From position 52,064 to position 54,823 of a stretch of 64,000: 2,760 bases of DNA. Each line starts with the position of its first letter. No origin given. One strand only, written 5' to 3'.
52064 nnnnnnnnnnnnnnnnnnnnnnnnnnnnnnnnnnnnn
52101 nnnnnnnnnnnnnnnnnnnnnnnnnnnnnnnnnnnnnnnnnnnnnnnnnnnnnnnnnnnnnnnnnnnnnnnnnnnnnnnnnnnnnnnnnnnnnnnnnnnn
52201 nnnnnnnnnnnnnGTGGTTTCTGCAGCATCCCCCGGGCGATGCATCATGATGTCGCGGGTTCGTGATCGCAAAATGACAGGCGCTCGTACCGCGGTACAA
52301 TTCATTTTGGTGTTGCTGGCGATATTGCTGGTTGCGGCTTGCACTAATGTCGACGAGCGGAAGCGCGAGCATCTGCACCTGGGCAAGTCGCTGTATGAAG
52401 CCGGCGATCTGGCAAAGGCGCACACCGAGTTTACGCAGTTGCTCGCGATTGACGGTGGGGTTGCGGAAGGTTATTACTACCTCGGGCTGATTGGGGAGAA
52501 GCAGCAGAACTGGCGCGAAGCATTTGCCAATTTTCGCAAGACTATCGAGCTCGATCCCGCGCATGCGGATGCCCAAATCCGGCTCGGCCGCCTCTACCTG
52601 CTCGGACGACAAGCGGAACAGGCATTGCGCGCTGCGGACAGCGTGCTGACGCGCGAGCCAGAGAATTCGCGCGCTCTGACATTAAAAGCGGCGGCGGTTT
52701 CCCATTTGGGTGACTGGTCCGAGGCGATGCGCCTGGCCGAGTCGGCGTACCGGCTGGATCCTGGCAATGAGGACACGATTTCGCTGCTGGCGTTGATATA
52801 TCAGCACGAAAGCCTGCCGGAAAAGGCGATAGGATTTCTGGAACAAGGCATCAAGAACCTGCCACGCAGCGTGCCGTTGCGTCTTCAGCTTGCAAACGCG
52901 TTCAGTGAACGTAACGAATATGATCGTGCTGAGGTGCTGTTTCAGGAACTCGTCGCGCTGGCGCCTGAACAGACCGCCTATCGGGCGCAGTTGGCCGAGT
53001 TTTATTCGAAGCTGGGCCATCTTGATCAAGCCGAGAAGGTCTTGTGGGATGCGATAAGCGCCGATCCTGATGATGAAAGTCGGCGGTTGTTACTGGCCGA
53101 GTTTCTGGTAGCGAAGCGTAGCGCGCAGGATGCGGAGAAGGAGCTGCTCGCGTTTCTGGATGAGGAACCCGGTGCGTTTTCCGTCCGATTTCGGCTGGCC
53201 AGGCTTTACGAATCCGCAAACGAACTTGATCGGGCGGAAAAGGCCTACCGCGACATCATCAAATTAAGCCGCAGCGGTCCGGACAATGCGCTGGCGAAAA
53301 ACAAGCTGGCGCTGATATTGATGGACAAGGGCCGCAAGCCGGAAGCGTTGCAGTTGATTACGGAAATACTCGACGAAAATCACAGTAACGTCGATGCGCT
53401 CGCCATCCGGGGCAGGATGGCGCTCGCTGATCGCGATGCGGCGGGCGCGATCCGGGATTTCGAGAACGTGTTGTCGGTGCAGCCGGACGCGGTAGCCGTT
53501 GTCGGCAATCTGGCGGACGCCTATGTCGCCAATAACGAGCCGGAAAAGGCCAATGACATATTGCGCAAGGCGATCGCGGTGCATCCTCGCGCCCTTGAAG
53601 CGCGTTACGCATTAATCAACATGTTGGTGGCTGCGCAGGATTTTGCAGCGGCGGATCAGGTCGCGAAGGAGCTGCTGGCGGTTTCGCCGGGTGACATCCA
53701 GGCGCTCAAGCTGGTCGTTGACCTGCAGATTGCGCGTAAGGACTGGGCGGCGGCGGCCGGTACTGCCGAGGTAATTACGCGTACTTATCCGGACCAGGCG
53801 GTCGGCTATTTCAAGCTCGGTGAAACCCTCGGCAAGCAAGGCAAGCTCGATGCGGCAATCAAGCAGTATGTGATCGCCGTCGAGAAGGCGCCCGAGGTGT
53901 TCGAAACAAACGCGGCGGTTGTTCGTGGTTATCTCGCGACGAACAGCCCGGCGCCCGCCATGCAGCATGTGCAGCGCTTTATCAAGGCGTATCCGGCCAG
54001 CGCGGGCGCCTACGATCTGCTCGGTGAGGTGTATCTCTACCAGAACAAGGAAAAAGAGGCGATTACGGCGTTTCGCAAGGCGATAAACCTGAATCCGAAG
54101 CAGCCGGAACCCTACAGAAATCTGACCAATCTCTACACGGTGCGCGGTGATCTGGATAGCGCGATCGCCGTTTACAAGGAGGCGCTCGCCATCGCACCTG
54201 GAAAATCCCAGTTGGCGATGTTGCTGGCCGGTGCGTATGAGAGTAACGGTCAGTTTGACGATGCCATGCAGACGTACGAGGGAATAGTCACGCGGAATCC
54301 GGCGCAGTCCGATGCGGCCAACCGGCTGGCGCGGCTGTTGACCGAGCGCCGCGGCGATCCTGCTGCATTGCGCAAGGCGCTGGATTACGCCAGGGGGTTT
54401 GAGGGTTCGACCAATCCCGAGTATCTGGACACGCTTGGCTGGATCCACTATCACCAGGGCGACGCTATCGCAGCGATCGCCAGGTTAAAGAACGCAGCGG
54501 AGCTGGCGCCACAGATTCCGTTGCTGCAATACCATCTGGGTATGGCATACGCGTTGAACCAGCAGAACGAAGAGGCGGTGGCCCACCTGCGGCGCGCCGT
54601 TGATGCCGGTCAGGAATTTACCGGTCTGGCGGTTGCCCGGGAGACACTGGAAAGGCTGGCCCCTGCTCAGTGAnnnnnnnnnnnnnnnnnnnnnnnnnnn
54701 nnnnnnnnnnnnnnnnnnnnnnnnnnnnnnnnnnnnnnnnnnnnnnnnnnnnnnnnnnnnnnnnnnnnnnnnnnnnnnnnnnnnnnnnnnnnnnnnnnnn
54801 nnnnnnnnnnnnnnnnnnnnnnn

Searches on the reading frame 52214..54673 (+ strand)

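Call 48: search_protein_families(library=ncbifam, proteins=[window:52214-54673:+], max_evalue=0.00001)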
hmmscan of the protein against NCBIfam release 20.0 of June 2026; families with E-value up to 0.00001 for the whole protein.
window:52214-54673:+ (819 aa): 32 families (the best 25 are shown)
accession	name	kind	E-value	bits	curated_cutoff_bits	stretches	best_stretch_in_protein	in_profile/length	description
TIGR02917.1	PEP_TPR_lipo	equivalog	2.4e-85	287.1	312.2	3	351-796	457-898/899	XrtA/PEP-CTERM system TPR-repeat protein PrsT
NF040959.1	MamA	equivalog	1.2e-50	171.8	200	6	634-797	40-201/204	magnetosome protein MamA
TIGR02521.1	type_IV_pilW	equivalog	1.4e-38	132.8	154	0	571-634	39-102/234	type IV pilus biogenesis/stability protein PilW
NF033920.0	C39_PA2778_fam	equivalog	1.7e-35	122.7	150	1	573-662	166-255/255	PA2778 family cysteine peptidase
TIGR02552.1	LcrH_SycD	equivalog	1.9e-30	105.3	104.8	1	57-161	25-129/136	SycD/LcrH family type III secretion system chaperone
TIGR03939.1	PGA_TPR_OMP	equivalog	3.6e-30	104.9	366.65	2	614-782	36-202/800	poly-beta-1,6 N-acetyl-D-glucosamine export porin PgaA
NF008757.0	PRK11788.1-5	equivalog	7.3e-29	101.1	363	2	606-807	44-252/388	lipopolysaccharide assembly protein LapB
NF033762.1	social_mot_Tgl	equivalog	9.8e-29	100.4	225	1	513-625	15-128/252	social motility TPR repeat lipoprotein Tgl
NF052400.1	M48_BAM_BepA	equivalog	1.8e-26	93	570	1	339-464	288-412/483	beta-barrel assembly-enhancing protease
NF008756.0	PRK11788.1-4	equivalog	2.6e-26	92.6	474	2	327-507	146-327/389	lipopolysaccharide assembly protein LapB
NF033758.1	gliding_GltE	equivalog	3.1e-26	92.3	225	1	595-800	84-287/411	adventurous gliding motility TPR repeat lipoprotein GltE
TIGR02795.1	tol_pal_ybgF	equivalog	2e-24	86.5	90.1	0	580-631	19-73/119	tol-pal system protein YbgF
NF052415.1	T3SS_chap_SctY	equivalog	4.1e-22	78.7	70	0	601-690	10-102/106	type III secretion apparatus assembly chaperone SctY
NF008755.0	PRK11788.1-3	equivalog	6.3e-22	78.4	430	2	202-507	52-327/388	lipopolysaccharide assembly protein LapB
TIGR00540.1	TPR_hemY_coli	hypoth_equivalog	9e-22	77.4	142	1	130-346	164-383/385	heme biosynthesis-associated TPR protein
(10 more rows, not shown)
